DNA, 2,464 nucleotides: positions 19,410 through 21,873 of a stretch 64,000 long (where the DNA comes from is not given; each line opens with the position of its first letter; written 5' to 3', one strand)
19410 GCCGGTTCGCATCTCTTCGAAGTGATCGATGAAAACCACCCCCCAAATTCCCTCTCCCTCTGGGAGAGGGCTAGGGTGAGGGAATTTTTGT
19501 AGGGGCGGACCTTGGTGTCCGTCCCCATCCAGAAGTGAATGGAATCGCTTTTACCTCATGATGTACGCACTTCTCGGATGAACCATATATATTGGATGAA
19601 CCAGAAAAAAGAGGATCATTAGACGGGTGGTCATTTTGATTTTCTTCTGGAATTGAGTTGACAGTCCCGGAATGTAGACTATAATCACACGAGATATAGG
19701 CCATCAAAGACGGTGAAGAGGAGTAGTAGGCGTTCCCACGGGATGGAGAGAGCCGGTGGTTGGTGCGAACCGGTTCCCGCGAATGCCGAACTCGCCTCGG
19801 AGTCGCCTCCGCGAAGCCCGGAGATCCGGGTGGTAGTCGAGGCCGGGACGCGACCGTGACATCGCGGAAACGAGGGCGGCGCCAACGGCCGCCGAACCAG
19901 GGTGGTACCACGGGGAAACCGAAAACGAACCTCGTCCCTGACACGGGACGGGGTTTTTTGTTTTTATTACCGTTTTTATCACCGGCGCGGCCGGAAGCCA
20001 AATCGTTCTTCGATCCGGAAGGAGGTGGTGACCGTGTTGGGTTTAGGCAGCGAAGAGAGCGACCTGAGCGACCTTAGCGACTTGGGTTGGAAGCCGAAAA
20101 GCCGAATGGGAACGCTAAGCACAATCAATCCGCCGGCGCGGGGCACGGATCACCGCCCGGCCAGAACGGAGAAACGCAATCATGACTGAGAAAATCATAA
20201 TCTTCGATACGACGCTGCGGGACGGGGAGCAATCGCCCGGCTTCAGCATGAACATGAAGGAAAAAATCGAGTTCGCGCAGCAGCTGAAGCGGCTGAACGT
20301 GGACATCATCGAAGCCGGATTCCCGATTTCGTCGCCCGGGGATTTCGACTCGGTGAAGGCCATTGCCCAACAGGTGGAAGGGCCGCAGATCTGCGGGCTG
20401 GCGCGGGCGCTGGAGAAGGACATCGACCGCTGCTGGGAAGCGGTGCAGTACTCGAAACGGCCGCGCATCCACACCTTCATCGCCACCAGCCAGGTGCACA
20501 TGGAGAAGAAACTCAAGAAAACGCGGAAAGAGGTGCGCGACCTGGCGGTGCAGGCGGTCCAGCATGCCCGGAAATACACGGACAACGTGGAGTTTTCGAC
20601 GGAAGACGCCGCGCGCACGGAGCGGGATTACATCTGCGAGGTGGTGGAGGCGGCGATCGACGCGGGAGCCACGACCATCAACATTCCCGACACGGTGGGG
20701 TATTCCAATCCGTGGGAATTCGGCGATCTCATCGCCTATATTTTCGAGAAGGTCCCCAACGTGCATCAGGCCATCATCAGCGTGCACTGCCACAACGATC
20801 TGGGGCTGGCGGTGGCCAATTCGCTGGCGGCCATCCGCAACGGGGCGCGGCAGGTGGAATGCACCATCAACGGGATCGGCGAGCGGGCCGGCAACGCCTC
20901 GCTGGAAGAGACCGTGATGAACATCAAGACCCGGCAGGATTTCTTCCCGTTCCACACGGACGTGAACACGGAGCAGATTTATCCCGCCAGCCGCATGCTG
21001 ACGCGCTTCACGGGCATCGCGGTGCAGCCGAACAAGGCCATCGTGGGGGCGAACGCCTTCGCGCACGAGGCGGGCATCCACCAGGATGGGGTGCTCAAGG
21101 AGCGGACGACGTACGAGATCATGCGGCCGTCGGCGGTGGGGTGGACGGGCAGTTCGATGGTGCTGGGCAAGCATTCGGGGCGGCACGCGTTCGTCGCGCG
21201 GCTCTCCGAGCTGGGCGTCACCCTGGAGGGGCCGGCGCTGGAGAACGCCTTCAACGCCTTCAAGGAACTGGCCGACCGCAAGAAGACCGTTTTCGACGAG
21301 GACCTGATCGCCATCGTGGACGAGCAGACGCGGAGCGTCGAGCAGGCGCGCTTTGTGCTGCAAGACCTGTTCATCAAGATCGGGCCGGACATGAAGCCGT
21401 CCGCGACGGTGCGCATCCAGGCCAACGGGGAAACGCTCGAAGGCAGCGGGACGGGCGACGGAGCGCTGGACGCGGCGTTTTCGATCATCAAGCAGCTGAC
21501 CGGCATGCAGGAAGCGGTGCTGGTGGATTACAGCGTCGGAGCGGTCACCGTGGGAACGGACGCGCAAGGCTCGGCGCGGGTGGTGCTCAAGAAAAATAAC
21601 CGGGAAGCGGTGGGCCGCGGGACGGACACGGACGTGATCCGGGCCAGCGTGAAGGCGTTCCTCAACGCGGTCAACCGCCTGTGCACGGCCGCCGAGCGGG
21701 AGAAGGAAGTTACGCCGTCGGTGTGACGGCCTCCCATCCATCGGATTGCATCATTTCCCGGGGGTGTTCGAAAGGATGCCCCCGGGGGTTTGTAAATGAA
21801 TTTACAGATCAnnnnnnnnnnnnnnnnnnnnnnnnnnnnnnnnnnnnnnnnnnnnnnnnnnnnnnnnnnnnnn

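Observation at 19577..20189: Leu T-box riboswitch with a perfect sigma70 promoter, upstream direct repeats, and a possible coupled uORF carrying a 9-nt triple tandem repeat in front of leuA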

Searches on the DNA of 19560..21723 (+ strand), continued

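Call 62: search_rna_families(sources=[L072, L073, L074], threshold=gathering)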
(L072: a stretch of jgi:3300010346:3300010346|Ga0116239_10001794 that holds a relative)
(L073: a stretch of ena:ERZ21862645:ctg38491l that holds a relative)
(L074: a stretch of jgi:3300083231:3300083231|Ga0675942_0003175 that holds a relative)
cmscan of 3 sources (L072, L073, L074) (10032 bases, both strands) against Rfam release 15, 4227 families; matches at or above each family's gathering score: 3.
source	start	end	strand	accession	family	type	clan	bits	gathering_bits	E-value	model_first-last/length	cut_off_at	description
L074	521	744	+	RF00230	T-box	Cis-reg; leader;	-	124.2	93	6.9e-28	1-219/219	no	T-box leader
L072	496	738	+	RF00230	T-box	Cis-reg; leader;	-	119.6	93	1.1e-26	1-219/219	no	T-box leader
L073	341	609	+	RF00230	T-box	Cis-reg; leader;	-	98.7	93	2.6e-21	1-219/219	no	T-box leader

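Call 68: search_rna_families(source=window, start=19560, end=20260, threshold=evalue, max_evalue=10)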
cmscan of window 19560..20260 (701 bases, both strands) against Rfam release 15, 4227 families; matches with E-value up to 10: 11.
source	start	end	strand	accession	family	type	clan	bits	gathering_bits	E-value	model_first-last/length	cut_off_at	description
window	19704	19942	+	RF00230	T-box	Cis-reg; leader;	-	104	93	7.6e-24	1-219/219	no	T-box leader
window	19932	19965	-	RF02416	TCV_H4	Cis-reg;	-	21.2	50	0.38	1-51/51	no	Turnip crinkle virus 3'UTR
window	19850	19962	+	RF00506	Thr_leader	Cis-reg; leader;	-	18.3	55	0.87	1-118/118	no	Threonine operon leader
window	19917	20001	-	RF02075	STnc230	Gene; sRNA;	-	18.1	50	7.5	1-83/83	no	Enterobacterial sRNA STnc230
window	19595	19637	+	RF01743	leu-phe_leader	Cis-reg; leader;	-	15.5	70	9.7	1-162/162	no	leu/phe leader RNA from Lactococcus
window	19904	19977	+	RF02621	BSnc120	Gene; sRNA;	-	14.3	114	6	1-88/88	no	Brucella sRNA 120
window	19903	19961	+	RF02399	NsiR1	Gene; sRNA;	-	14.2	39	5.9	1-60/60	no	Nitrogen stress-induced RNA 1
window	19870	19961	+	RF02883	BcKCsr2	Gene; sRNA;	-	12.9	40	2.9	1-129/129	no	Burkholderia sRNA 2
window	20089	20100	+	RF02914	DUF805b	Cis-reg;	CL00115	11.4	35.6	4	6-17/35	no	DUF805b RNA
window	19913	19926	+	RF02914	DUF805b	Cis-reg;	CL00115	11.3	35.6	4.3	5-18/35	no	DUF805b RNA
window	19846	19895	-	RF02571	Mcr7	Gene; sRNA;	-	9.6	380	7.6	1-351/351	no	mcr7 sRNA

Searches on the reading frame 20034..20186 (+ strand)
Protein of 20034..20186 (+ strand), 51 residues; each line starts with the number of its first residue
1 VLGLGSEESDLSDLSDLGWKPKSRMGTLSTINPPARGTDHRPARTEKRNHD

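Call 20: find_homologous_proteins(query=A2, max_evalue=10)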
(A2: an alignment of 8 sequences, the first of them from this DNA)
Query A2 (8 sequences) (51 aa, profile of the alignment): 6 proteins with E <= 10 among 82 candidates.
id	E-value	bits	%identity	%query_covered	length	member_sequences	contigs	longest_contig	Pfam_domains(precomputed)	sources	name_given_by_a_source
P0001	4.7e-15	73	75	100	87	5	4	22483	-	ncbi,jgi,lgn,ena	-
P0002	6.7e-15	73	65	45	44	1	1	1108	-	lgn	-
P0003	2.5e-13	68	83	24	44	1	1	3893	-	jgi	-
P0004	4.2e-12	64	51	80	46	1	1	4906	-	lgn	-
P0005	3.6e-9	55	54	51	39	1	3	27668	-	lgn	-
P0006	9.8e-8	50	50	51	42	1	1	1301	-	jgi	-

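Call 23: find_encoding_contigs(protein=P0005, flank=3000, max_places=3)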
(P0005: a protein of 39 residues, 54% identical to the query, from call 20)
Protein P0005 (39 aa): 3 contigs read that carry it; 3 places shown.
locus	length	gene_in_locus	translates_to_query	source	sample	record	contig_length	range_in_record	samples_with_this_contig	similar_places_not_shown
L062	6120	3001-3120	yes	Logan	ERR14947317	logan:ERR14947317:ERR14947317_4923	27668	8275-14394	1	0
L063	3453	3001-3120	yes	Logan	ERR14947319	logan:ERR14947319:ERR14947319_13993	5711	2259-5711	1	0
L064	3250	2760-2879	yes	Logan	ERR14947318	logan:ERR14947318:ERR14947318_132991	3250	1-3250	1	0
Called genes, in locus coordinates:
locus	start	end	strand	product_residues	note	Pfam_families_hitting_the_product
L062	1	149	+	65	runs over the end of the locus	-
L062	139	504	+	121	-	PF01850:PIN (weak), PF13470:PIN_3 (weak)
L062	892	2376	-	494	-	-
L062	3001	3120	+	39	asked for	-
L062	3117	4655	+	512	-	PF00682:HMGL-like, PF22617:HCS_D2, PF08502:LeuA_dimer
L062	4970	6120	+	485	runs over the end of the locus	-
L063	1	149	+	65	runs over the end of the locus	-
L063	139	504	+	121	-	PF01850:PIN (weak), PF13470:PIN_3 (weak)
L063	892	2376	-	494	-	-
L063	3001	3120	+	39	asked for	-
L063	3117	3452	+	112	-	?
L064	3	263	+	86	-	?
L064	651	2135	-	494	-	-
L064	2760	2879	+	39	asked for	-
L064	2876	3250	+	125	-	?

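Call 24: find_encoding_contigs(protein=P0004, flank=3000, max_places=2)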
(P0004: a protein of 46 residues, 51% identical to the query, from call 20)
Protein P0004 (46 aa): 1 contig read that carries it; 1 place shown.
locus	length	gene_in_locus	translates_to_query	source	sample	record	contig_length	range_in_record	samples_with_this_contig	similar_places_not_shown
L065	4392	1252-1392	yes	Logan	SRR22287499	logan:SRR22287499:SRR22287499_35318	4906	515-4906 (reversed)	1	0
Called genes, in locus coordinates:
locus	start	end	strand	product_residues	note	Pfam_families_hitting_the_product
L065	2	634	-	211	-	?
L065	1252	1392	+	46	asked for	-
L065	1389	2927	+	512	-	PF00682:HMGL-like, PF22617:HCS_D2, PF08502:LeuA_dimer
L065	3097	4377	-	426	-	PF12708:Pect-lyase_RHGA_epim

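Call 25: find_encoding_contigs(protein=P0002, flank=1500, max_places=2)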
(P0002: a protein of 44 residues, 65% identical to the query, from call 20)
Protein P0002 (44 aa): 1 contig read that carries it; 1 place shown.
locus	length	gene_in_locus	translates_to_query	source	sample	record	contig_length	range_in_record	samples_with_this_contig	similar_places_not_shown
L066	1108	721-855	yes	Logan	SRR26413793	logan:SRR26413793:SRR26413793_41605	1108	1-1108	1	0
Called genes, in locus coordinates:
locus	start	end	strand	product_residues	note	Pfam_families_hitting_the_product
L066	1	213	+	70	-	?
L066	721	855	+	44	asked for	-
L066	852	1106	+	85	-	?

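Call 26: find_encoding_contigs(protein=P0006, flank=1500, max_places=2)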
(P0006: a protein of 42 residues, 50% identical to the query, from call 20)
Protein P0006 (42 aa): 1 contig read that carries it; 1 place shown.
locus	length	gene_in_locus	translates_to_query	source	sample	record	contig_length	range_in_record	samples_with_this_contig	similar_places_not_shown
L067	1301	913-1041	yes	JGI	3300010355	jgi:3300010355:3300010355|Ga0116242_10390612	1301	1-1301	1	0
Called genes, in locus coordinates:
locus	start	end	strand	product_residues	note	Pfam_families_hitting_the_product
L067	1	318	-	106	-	?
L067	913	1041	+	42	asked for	-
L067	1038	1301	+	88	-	?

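Call 45: search_protein_families(library=pfam, proteins=[window:20034-20186:+], max_evalue=0.01)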
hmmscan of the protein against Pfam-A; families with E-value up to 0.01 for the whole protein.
seq(51 aa): 0 families

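Call 46: search_protein_families(library=ncbifam, proteins=[window:20034-20186:+], max_evalue=0.01)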
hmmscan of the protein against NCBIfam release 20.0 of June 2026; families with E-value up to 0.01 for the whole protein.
seq(51 aa): 0 families
